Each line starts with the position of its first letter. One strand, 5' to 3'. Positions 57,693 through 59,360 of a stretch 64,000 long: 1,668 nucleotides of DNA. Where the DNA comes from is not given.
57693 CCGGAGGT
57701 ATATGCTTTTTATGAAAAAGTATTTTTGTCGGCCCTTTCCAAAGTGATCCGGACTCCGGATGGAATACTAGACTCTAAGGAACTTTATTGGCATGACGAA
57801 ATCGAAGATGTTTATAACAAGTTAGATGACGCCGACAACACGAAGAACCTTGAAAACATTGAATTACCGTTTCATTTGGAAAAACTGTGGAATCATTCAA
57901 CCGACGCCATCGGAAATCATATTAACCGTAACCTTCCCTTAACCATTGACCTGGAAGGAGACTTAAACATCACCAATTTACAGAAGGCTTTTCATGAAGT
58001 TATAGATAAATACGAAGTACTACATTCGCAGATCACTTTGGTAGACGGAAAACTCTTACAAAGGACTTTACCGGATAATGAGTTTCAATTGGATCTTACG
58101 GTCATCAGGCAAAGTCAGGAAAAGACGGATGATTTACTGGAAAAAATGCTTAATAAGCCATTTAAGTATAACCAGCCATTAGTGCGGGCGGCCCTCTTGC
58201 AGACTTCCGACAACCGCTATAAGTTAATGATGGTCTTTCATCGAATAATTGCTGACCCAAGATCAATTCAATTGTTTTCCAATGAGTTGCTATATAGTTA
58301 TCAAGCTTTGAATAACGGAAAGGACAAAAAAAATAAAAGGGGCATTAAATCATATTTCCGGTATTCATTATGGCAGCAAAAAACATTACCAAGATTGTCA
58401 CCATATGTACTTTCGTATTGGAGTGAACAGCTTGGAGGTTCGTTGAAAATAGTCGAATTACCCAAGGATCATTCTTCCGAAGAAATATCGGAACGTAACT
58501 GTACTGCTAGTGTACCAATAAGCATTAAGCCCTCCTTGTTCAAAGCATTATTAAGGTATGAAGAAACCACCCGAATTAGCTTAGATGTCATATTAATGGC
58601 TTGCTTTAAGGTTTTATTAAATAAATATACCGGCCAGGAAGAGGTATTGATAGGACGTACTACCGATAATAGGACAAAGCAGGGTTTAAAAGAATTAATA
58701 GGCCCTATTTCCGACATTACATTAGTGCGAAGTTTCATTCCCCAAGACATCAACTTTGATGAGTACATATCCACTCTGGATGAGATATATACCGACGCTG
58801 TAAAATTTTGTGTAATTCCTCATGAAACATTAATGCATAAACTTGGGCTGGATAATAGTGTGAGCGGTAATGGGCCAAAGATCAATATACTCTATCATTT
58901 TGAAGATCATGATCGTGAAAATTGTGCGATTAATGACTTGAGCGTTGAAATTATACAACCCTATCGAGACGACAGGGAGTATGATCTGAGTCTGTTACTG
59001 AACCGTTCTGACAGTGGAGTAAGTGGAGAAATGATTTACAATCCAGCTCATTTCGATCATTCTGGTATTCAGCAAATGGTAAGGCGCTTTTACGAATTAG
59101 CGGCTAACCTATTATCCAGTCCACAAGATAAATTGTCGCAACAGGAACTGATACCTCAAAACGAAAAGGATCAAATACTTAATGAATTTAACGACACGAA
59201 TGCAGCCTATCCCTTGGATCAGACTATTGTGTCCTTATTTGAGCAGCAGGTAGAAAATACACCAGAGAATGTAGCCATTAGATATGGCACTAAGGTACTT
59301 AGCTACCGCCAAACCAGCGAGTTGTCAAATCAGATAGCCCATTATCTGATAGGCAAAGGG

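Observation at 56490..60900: Second tandem C-Cprime didomain, in the L-Ser module of NRPS-6, with a more degenerate active site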

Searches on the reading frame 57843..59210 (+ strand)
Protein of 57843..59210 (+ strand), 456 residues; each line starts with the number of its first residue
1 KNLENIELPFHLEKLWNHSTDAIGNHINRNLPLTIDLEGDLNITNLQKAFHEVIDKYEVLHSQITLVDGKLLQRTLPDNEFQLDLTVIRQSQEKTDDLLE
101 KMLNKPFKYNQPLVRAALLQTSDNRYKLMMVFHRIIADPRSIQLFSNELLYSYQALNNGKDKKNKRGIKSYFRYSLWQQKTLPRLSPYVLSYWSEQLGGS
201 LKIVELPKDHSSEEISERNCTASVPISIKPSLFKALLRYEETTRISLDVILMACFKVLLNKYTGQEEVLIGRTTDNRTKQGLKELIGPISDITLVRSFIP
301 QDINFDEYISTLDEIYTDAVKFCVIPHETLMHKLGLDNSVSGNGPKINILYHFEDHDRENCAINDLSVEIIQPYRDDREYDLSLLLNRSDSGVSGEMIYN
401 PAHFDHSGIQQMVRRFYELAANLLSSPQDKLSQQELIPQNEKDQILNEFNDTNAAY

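Call 9: search_protein_families(library=pfam, proteins=[window:57843-59210:+], max_evalue=0.01)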
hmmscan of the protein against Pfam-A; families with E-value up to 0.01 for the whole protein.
window:57843-59210:+ (456 aa): 1 family
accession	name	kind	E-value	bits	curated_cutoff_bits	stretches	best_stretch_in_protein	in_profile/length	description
PF00668.25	Condensation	-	6.9e-59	200.2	30.6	1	30-446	28-456/456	Condensation domain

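Call 12: search_solved_structures(query=window:57843-59210:+, max_evalue=0.001)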
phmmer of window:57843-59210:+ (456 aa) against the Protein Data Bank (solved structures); distinct sequences matched with E-value up to 0.001: 42.
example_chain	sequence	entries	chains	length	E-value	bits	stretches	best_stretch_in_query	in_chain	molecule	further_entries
2jgp_A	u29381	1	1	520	4.4e-30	108.4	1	25-435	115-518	TYROCIDINE SYNTHETASE 3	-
6p1j_A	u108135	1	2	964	1.1e-27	100.5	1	35-453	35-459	Txo2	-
5u89_A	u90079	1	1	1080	4.9e-26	95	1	4-446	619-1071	Amino acid adenylation domain protein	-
8hlk_A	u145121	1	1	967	5.7e-25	91.5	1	34-456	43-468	Microcystin synthetase B (Fragment)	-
8qnf_A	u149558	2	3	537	6.1e-25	91.4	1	29-441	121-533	Condensation domain TomBC from the Tomaymycin non-ribosomal peptide synthetase | Tomaymycin non-ribosomal peptide synthetase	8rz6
6oyf_A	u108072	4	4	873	8.1e-25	91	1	7-453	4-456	Txo1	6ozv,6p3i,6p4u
8xjz_C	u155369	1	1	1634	3.8e-22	82.2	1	30-429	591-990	Peptide synthetase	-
9rde_A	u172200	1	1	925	6.5e-20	74.9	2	34-314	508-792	Bacitracin synthase 3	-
4tx2_B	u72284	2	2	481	1.4e-18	70.4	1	28-437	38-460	Non-ribosomal peptide synthetase | Peptide synthetase, module 7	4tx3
9bfd_B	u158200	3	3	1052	5.8e-17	65.1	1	26-456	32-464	Tyrocidine synthase 2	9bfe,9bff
6m7l_B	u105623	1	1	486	8.2e-17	64.6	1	31-441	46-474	Putative non-ribosomal peptide synthetase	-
6mfy_A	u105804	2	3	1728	9.9e-15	57.8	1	29-456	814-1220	Linear gramicidin synthase subunit A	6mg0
9meh_A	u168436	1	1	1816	1.1e-14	57.7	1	29-456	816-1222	Linear gramicidin synthase subunit A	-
9be3_A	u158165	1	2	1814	1.1e-14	57.7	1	29-456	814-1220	Linear gramicidin synthase subunit A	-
9be4_A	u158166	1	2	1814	1.1e-14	57.7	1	29-456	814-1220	Linear gramicidin synthase subunit A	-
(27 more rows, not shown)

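Call 22: find_homologous_proteins(query=window:57843-59210:+, max_evalue=1e-20)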
Query window:57843-59210:+: 6347 candidates shared short words with the query, none scored E <= 1e-20.

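Call 27: search_protein_families(library=ncbifam, proteins=[window:57843-59210:+], max_evalue=0.001)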
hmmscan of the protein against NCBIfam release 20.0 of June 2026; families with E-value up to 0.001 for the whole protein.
window:57843-59210:+ (456 aa): 5 families
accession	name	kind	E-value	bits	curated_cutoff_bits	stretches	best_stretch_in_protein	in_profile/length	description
NF004282.0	PRK05691.1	subfamily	1.3e-41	140.8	4090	1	29-446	698-1119/4334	non-ribosomal peptide synthase/polyketide synthase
NF047350.1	aureusi_NRPS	equivalog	1.2e-26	92.1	2500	1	29-440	1017-1411/2373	aureusimine non-ribosomal peptide synthetase AusA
TIGR03443.1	alpha_am_amid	equivalog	5e-07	27.5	1030.1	1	193-445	2-222/1390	L-aminoadipate-semialdehyde dehydrogenase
NF038078.1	NRPS_MxcG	equivalog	3.7e-05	21.2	2300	1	34-273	32-269/1442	myxochelin non-ribosomal peptide synthetase MxcG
NF007605.2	PRK10252.1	equivalog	0.00086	16.9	2400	0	35-160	32-163/1292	enterobactin non-ribosomal peptide synthetase EntF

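Call 35: search_protein_representatives(alignment_id=A1)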
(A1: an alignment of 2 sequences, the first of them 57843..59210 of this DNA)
Query: 2 sequences, 463 profile positions. Proteins with E-value up to 0.001 (for the whole library): 95655; up to 1e-10: 73276; up to 1e-30: 42865. The best 150 are listed.
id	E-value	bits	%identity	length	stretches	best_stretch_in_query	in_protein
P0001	0.0e+00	1354.1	-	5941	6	5-463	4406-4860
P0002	0.0e+00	1305.2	-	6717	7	6-453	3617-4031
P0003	0.0e+00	1269.2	-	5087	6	6-463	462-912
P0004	0.0e+00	1253.5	-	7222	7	6-457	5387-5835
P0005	0.0e+00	1232.2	-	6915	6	5-463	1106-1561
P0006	0.0e+00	1219.1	-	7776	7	4-460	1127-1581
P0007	0.0e+00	1190.5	-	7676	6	5-461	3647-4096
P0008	0.0e+00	1185.7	-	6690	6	6-463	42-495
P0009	0.0e+00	1168.7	-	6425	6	8-461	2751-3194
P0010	0.0e+00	1163.2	-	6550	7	7-462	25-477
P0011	0.0e+00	1153.3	-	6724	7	31-463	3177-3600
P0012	0.0e+00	1153.1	-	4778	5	4-456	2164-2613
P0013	0.0e+00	1150.7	-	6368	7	9-463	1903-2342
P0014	0.0e+00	1146.0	-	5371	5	6-463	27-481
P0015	0.0e+00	1125.8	-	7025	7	4-463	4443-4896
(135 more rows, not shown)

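Call 38: find_related_loci(query=A1, collection=genome_contigs, flank=10000)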
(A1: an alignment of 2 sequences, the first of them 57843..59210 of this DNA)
Query A1 (456 aa) in genome_contigs; peptide patterns used: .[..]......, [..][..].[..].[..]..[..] (x = any residue, [..] = any of these).
237 stretches matched a pattern; 83 encode a relative of the query (tblastn E <= 1e-3); the best 80 are kept; 80 distinct loci.
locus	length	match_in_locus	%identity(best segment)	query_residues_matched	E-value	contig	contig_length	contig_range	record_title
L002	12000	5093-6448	30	10-456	2e-71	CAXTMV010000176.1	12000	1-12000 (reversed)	MAG TPA_asm: uncultured Flavihumibacter sp. isolate public_SRR14722149_metawrap_bin.6 genome assembly, contig: public_SR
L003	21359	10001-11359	31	4-456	2e-71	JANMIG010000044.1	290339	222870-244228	MAG: Chitinophagales bacterium isolate OTE_70_metabat_119 OTE_70_k141_2092197, whole genome shotgun sequence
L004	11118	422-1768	30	10-456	3e-69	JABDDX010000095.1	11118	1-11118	MAG: Bacteroidetes bacterium isolate BWMinControl_Nextera28_MAG6 3300020898.a:Ga0207004_1189, whole genome shotgun seque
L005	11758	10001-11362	30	6-456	1e-65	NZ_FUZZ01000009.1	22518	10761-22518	Chitinophaga ginsengisegetis strain DSM 18108, whole genome shotgun sequence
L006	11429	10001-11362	30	6-456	1e-63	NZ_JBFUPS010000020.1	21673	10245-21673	Chitinophaga sp. RCC_12 NODE_20_length_21673_cov_91.113076, whole genome shotgun sequence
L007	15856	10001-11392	27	3-456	1e-52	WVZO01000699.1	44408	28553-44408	MAG: Candidatus Aminicenantes bacterium isolate CS4-C025 C_merged_R1_(paired)_contig_19197, whole genome shotgun sequenc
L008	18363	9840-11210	28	10-456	1e-52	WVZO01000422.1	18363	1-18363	MAG: Candidatus Aminicenantes bacterium isolate CS4-C025 C_merged_R1_(paired)_contig_118202, whole genome shotgun sequen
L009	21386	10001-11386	28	6-456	4e-51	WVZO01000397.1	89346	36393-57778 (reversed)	MAG: Candidatus Aminicenantes bacterium isolate CS4-C025 C_merged_R1_(paired)_contig_54566, whole genome shotgun sequenc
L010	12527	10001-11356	27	8-456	2e-50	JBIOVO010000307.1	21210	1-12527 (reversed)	MAG: Pyrinomonadaceae bacterium isolate MAG106 k127_633489, whole genome shotgun sequence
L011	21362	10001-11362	28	6-455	1e-49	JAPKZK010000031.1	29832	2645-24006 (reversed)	MAG: Candidatus Aminicenantes bacterium isolate LacPavin_0920_SED2_MAG_46_26 LacPavin_0920_SED2_scaffold_325593, whole g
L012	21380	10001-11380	27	4-456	4e-49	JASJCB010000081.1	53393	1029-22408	MAG: Acidobacteriota bacterium isolate MO_135.B14 MO_135.c_125, whole genome shotgun sequence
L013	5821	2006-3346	28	10-456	2e-48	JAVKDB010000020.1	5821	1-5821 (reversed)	MAG: Cyclobacteriaceae bacterium isolate F3-SA18-02 k141_19580, whole genome shotgun sequence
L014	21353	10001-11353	25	6-456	8e-48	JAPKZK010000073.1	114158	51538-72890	MAG: Candidatus Aminicenantes bacterium isolate LacPavin_0920_SED2_MAG_46_26 LacPavin_0920_SED2_scaffold_32357, whole ge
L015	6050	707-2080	27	10-454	2e-47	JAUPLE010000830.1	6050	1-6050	MAG: Acidobacteriota bacterium isolate erpe_2018_pw_9hr_WHONDRS-PP48-000088_B_bin.18 scaffold_1203274, whole genome shot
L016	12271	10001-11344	25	10-456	8e-47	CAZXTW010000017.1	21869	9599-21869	MAG TPA_asm: uncultured Roseivirgaceae bacterium isolate SRP135972_co2_271 genome assembly, contig: NODE_1795_length_218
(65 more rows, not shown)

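Call 67: predict_structure(alignment_id=A2)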
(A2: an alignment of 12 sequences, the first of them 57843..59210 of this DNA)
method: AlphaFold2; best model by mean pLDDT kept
length: 456 residues; sequences in the alignment: 12
mean_pLDDT: 79.5   pTM: 0.80
mean pLDDT of the five models: 79.5, 79.0, 78.2, 77.9, 76.7
residues with pLDDT >= 90: 117; 70-90: 239; 50-70: 66; < 50: 34
segments of 3 or more residues with pLDDT < 50: 19-27, 212-218, 339-344, 451-456
pLDDT, mean of each block of 10 residues (from residue 1): 72 70 48 89 92 90 88 81 75 75 82 90 89 88 90 89 66 84 83 81 60 46 87 93 94 93 85 82 87 89 93 93 83 66 60 69 72 60 87 87 81 90 89 73 60 40
secondary structure, 60 per line:
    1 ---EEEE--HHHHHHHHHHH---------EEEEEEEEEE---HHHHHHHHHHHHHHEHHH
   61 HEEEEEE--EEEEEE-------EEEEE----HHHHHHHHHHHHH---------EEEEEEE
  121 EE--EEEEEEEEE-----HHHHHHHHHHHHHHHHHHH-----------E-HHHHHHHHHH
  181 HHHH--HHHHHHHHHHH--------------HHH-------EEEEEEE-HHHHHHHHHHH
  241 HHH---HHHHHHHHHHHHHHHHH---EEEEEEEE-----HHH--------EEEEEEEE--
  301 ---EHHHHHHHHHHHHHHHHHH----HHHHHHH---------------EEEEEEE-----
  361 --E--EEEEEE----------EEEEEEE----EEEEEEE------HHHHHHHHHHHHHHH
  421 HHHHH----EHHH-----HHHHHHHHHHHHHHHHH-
elements in order: E4-7 H10-20 E30-39 H43-56 H58-61 E62-67 E70-75 E83-87 H92-104 E114-122 E125-133 H139-157 H171-184 H187-197 E222-228 H230-243 H247-263 E267-274 E291-298 H305-322 H327-333 E349-355 E366-371 E382-388 E393-399 H406-425 H439-455

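Call 69: find_related_loci(query=window:57843-59210:+, collection=metagenome_contigs, flank=6000)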
Query window:57843-59210:+ (456 aa) in metagenome_contigs; peptide patterns used: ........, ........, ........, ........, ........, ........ (x = any residue, [..] = any of these).
130 stretches matched a pattern; 1 encode a relative of the query (tblastn E <= 1e-3); 1 distinct loci.
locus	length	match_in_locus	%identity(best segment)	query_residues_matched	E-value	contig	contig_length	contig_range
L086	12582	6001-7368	98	1-456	0e+0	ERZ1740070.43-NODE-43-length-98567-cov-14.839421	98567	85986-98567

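Call 70: fold_search(model_id=the predicted structure, library=pdb)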
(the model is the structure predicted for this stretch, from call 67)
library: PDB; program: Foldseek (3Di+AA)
matches with E <= 10: 805; with E <= 0.001: 238
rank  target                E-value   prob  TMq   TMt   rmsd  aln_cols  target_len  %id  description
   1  6p1j_A                3.0e-33  1.00  0.87  0.43   3.8       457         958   22  The structure of condensation and adenylation domains of teixobactin-producing nonribosomal peptide synthetase Txo2 se (released 2019-05-29)
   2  6p1j_B                1.4e-32  1.00  0.87  0.43   3.8       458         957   21  The structure of condensation and adenylation domains of teixobactin-producing nonribosomal peptide synthetase Txo2 se (released 2019-05-29)
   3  2jgp                  1.6e-32  1.00  0.84  0.74   3.1       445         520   21  Structure of the TycC5-6 PCP-C bidomain of the tyrocidine synthetase TycC (released 2007-10-30)
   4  8rz6_B                2.7e-32  1.00  0.79  0.82   3.6       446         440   21  SeMet derivative structure of the condensation domain TomBC from the Tomaymycin non-ribosomal peptide synthetase (released 2024-06-26)
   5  5u89_A                9.7e-32  1.00  0.83  0.38   4.5       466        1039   22  Crystal structure of a cross-module fragment from the dimodular NRPS DhbF (released 2017-05-10)
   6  6oyf                  1.1e-31  1.00  0.82  0.45   6.3       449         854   22  The structure of condensation and adenylation domains of teixobactin-producing nonribosomal peptide synthetase Txo1 seri (released 2019-05-29)
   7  8rz6_A                1.5e-31  1.00  0.79  0.81   3.6       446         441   21  SeMet derivative structure of the condensation domain TomBC from the Tomaymycin non-ribosomal peptide synthetase (released 2024-06-26)
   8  9a82_MODEL_1_A        2.4e-31  1.00  0.80  0.73   3.9       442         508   22  Tomaymycin NRPS system: complex of the substrate-loaded peptidyl-carrier-protein domain from the A module (APC (released 2024-06-21)
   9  8qnf                  3.3e-31  1.00  0.81  0.82   3.8       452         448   21  Crystal structure of the Condensation domain TomBC from the Tomaymycin non-ribosomal peptide synthetase (released 2024-06-26)
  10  8f7h                  5.5e-31  1.00  0.79  0.83   3.9       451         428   18  The condensation domain of surfactin A synthetase C variant 18b in space group P212121 (released 2023-11-22)
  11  8z0r_B                9.2e-31  1.00  0.84  0.86   3.1       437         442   19  Cryo-EM structure of tetramer HtmB2-CT (released 2025-03-19)
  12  8f7f                  1.0e-30  1.00  0.78  0.82   3.9       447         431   18  The condensation domain of surfactin A synthetase C in space group P43212 (released 2023-11-22)
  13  8z0q_C                2.1e-30  1.00  0.81  0.85   3.4       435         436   19  Cryo-EM structure of dimer HtmB2-CT (released 2025-03-19)
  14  6ozv                  5.6e-30  1.00  0.78  0.44   6.7       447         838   21  The structure of condensation and adenylation domains of teixobactin-producing nonribosomal peptide synthetase Txo1 seri (released 2019-05-29)
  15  8f7g                  9.7e-30  1.00  0.79  0.84   3.7       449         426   18  The condensation domain of surfactin A synthetase C in space group P212121 (released 2023-11-22)
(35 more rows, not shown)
